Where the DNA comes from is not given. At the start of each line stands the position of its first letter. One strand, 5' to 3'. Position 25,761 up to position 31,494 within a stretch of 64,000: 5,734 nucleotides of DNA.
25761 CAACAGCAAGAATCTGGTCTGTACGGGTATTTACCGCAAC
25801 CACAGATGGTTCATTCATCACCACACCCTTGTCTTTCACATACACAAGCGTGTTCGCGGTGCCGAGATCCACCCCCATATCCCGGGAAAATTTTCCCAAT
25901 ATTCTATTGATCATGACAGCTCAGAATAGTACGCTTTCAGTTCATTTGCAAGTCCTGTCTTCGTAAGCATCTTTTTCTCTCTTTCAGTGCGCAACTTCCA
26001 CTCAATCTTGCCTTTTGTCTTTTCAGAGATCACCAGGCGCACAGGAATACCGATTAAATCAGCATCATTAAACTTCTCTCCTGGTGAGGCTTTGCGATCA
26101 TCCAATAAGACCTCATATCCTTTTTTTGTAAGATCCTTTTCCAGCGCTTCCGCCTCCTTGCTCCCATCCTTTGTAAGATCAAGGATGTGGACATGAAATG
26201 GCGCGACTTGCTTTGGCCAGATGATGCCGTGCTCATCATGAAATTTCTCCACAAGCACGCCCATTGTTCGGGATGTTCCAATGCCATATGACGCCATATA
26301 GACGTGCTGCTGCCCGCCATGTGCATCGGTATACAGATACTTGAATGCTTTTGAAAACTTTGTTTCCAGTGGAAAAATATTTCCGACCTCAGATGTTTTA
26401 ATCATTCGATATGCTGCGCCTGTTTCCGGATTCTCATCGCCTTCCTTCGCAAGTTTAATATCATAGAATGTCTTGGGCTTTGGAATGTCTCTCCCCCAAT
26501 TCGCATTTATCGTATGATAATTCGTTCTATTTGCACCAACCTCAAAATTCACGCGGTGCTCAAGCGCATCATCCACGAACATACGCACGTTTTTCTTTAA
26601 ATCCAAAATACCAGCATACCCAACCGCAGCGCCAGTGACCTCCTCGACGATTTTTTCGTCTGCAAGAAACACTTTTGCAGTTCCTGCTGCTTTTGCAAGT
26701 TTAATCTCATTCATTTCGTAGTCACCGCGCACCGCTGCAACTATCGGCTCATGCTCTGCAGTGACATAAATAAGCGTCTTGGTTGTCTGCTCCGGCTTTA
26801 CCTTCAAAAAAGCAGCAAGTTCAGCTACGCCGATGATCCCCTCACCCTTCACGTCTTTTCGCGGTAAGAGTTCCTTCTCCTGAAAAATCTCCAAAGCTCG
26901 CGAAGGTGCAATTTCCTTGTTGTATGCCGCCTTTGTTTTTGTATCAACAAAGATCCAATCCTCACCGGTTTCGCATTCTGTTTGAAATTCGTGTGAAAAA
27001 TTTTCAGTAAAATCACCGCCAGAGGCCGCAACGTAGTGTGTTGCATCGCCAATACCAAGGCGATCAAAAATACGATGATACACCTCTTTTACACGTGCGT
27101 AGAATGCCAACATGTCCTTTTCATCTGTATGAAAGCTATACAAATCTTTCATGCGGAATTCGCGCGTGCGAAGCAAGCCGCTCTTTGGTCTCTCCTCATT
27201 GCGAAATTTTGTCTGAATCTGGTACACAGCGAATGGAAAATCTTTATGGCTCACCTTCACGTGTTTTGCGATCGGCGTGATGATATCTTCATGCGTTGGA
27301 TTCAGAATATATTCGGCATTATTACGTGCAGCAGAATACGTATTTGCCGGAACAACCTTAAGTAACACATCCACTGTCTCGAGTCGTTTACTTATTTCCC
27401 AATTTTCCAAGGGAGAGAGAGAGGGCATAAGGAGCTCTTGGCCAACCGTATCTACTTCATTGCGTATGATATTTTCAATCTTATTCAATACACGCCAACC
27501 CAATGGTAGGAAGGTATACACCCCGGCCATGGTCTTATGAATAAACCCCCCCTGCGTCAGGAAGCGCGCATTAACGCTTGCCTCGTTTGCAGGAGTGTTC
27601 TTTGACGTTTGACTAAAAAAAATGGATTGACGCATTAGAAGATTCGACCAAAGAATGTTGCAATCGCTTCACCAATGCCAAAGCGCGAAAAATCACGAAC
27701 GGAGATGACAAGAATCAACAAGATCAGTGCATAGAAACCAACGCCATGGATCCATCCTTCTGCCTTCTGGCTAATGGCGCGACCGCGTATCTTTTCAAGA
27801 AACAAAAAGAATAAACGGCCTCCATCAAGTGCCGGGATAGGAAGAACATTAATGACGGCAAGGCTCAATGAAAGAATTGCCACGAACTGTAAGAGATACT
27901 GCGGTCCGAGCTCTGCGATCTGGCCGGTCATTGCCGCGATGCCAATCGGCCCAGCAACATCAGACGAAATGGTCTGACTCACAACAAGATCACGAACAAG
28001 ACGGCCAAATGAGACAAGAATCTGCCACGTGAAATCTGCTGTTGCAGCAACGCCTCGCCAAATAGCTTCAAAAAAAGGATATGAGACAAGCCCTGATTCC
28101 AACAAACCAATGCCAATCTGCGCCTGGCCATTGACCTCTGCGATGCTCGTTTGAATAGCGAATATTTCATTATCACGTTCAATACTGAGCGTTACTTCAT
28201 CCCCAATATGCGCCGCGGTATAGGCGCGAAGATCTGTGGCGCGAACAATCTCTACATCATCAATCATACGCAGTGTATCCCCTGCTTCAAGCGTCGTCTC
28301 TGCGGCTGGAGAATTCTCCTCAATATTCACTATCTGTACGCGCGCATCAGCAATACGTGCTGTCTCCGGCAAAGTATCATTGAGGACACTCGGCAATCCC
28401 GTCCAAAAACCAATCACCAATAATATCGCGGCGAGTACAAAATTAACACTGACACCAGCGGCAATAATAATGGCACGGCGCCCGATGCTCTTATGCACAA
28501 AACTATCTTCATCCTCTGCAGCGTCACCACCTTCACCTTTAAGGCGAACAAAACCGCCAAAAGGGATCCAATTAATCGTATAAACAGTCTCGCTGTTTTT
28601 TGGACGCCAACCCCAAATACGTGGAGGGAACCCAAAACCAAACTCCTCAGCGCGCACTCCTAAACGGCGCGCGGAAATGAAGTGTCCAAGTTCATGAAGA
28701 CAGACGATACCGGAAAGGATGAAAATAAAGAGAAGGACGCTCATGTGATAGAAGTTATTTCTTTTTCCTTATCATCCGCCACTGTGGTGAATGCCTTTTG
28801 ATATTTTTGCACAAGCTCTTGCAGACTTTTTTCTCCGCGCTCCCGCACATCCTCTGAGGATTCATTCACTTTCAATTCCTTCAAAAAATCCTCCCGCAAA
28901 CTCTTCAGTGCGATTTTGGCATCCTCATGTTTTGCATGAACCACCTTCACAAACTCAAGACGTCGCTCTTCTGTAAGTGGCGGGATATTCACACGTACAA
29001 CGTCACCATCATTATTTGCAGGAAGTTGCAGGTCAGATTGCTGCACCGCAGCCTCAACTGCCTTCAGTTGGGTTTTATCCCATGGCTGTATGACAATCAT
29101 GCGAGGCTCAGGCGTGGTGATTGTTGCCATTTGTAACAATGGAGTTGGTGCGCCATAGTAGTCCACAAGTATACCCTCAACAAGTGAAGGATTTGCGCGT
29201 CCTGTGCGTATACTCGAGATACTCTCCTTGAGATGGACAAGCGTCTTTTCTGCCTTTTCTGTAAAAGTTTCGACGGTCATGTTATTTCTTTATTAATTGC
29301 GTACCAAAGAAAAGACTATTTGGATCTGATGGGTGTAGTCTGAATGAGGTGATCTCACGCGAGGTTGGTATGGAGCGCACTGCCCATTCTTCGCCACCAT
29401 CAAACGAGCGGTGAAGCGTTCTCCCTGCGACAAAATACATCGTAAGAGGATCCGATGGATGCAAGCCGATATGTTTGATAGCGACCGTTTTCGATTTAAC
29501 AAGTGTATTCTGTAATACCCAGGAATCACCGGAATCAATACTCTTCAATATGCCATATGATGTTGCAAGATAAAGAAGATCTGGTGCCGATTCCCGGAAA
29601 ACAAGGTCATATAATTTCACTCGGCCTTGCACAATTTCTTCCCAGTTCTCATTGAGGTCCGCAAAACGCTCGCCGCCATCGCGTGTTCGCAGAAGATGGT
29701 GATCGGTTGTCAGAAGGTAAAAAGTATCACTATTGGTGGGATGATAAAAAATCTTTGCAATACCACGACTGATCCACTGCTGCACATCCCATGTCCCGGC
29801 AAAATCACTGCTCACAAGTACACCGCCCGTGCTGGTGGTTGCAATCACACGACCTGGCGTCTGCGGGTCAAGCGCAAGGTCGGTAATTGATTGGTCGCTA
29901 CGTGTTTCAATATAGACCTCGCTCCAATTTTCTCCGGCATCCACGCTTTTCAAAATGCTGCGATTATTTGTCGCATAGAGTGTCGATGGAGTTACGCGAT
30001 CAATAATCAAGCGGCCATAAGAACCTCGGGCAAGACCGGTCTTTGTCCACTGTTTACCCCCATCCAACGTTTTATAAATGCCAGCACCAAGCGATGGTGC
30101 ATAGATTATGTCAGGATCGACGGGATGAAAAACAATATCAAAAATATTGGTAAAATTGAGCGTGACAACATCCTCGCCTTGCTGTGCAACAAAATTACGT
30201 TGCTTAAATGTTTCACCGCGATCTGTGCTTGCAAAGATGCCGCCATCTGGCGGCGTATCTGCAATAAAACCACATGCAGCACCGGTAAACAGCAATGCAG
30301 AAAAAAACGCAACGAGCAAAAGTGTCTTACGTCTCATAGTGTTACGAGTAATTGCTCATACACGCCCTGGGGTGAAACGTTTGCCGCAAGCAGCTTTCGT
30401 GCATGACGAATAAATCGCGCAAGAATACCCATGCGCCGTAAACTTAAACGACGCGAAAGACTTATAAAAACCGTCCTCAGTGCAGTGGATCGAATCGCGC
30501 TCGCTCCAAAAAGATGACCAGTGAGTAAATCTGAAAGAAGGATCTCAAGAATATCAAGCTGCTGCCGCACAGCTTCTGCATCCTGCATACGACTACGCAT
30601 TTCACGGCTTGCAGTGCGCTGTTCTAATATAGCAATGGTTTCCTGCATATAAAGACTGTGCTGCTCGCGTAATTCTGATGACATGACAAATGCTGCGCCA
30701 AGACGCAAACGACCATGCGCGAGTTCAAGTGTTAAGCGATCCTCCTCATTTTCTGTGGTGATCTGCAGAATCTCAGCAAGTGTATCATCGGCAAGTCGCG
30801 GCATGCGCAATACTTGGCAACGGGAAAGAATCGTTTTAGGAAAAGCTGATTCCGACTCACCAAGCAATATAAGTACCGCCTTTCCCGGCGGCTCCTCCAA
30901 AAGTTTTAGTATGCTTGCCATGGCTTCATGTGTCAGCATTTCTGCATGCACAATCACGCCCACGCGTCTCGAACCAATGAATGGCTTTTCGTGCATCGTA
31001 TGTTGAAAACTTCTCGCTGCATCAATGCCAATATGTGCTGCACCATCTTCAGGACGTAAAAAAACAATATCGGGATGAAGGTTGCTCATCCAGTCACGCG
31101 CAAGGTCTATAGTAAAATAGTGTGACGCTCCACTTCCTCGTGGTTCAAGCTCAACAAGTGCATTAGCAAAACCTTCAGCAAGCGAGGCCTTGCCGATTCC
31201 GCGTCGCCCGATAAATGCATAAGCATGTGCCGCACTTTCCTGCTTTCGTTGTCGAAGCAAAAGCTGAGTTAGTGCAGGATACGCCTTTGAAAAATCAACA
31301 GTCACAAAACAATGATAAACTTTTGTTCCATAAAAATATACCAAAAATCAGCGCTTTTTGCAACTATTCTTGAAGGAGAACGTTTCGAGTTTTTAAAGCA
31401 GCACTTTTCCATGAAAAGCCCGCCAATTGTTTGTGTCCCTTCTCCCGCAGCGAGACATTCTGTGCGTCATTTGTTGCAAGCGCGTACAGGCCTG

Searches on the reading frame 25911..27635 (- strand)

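Call 6: search_protein_families(library=pfam, proteins=[window:25911-27635:-], max_evalue=0.001)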
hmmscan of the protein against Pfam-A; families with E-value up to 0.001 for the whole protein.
window:25911-27635:- (574 aa): 3 families
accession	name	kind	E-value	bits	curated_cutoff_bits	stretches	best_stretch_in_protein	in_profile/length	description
PF00587.30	tRNA-synt_2b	-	1.6e-27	97.1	29.3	1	104-464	6-178/179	tRNA synthetase class II core domain (G, H, P, S and T)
PF04073.20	tRNA_edit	-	6.5e-23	81.6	25.5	1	270-382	7-121/123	Aminoacyl-tRNA editing domain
PF03129.25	HGTP_anticodon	-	3.3e-14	53.2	21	1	484-568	4-93/94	Anticodon binding domain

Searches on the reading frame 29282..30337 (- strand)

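Call 6: search_protein_families(library=pfam, proteins=[window:29282-30337:-], max_evalue=0.001)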
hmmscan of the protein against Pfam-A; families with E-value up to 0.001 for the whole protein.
window:29282-30337:- (351 aa): 3 families
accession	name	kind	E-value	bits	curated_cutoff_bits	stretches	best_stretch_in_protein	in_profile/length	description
PF15902.12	Sortilin-Vps10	-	3.8e-23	82.4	33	4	87-184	3-110/446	Sortilin, neurotensin receptor 3,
PF14870.12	PSII_BNR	-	8e-10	38.9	27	0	64-186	19-140/303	Photosynthesis system II assembly factor YCF48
PF02012.26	BNR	-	1.7e-07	30.6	27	0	36-45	2-11/12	BNR/Asp-box repeat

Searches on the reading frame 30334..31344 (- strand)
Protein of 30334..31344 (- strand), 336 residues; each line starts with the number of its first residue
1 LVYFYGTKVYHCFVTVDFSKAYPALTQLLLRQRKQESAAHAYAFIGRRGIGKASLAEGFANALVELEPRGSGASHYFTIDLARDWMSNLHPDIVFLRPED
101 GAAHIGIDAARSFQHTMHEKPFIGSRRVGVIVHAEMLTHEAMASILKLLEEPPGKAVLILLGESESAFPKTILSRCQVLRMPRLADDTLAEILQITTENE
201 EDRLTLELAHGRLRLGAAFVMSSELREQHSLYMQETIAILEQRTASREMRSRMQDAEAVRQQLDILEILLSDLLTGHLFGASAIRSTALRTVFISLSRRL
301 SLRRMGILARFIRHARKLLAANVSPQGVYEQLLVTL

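Call 6: search_protein_families(library=pfam, proteins=[window:30334-31344:-], max_evalue=0.001)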
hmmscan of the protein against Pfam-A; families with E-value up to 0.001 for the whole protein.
window:30334-31344:- (336 aa): 1 family
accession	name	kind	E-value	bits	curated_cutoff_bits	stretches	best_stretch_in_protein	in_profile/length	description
PF13177.12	DNA_pol3_delta2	-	2.1e-32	112.8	27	1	24-183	4-159/161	DNA polymerase III, delta subunit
